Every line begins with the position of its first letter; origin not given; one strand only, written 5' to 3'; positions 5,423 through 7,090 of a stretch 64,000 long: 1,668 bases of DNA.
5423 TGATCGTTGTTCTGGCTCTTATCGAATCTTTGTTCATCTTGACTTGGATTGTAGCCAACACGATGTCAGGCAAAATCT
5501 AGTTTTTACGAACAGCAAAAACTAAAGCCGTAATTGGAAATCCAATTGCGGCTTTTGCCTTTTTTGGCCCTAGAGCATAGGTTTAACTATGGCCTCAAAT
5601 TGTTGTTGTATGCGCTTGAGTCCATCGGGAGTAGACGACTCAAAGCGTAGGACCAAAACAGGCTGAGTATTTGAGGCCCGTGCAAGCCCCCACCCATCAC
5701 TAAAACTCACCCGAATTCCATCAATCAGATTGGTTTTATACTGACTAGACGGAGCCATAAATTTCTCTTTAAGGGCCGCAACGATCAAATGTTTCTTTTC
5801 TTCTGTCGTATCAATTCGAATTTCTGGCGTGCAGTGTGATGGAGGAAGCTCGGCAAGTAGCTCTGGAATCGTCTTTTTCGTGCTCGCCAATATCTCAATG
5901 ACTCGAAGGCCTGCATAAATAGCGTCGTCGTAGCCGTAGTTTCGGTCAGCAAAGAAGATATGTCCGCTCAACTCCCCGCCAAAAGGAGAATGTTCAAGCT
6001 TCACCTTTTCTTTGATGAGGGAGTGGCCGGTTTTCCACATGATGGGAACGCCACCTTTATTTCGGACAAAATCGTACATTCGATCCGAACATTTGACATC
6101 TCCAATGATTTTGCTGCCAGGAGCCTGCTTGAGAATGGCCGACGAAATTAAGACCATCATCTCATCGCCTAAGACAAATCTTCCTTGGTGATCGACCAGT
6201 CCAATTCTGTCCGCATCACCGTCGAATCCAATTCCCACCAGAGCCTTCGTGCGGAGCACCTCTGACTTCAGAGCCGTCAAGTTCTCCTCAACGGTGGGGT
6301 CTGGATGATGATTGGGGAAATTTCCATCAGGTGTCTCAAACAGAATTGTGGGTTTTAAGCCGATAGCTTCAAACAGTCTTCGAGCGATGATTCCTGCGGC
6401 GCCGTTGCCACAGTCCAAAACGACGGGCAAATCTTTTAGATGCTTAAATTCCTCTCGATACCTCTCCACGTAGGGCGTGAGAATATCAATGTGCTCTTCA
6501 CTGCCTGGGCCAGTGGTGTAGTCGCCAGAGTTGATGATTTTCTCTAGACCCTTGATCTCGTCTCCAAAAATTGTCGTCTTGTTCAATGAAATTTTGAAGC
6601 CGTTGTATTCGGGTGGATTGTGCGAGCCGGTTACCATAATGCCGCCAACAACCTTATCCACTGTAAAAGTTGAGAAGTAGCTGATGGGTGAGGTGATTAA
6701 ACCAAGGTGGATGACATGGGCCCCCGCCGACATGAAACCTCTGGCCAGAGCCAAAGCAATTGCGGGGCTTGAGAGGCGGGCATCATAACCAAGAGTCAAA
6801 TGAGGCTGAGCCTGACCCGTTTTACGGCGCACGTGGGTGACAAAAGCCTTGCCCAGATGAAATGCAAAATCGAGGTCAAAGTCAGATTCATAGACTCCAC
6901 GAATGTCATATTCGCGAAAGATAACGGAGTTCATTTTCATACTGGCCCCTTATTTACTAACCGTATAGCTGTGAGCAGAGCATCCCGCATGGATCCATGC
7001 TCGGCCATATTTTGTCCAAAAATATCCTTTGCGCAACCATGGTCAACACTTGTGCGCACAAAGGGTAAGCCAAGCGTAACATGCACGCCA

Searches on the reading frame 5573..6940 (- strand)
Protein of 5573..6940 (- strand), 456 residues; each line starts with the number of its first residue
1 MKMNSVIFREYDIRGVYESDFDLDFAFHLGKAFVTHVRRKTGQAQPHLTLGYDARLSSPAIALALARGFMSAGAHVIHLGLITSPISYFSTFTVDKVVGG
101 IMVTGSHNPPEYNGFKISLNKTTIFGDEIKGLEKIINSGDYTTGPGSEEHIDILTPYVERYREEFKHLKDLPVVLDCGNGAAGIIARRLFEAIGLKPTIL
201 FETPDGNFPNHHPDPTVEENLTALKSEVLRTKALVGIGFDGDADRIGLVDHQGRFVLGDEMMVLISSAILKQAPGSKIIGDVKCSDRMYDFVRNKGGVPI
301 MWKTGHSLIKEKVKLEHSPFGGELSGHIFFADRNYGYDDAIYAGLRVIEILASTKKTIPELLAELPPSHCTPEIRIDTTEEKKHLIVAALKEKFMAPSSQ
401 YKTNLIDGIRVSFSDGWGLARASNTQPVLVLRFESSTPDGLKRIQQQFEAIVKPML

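Call 52: search_protein_families(library=pfam, proteins=[window:5573-6940:-], max_evalue=0.00001)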
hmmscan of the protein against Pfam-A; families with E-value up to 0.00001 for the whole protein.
window:5573-6940:- (456 aa): 4 families
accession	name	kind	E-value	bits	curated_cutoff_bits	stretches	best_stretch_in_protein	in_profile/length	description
PF02878.22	PGM_PMM_I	-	2.3e-31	108.7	22.5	1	7-140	3-135/138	Phosphoglucomutase/phosphomannomutase, alpha/beta/alpha domain I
PF02880.22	PGM_PMM_III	-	2.4e-25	89.4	20.7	1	258-367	2-113/115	Phosphoglucomutase/phosphomannomutase, alpha/beta/alpha domain III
PF02879.22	PGM_PMM_II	-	5.5e-22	78.7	29.3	1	156-253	2-103/103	Phosphoglucomutase/phosphomannomutase, alpha/beta/alpha domain II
PF00408.26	PGM_PMM_IV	-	5.1e-13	49.3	23.1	1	373-449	1-66/68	Phosphoglucomutase/phosphomannomutase, C-terminal domain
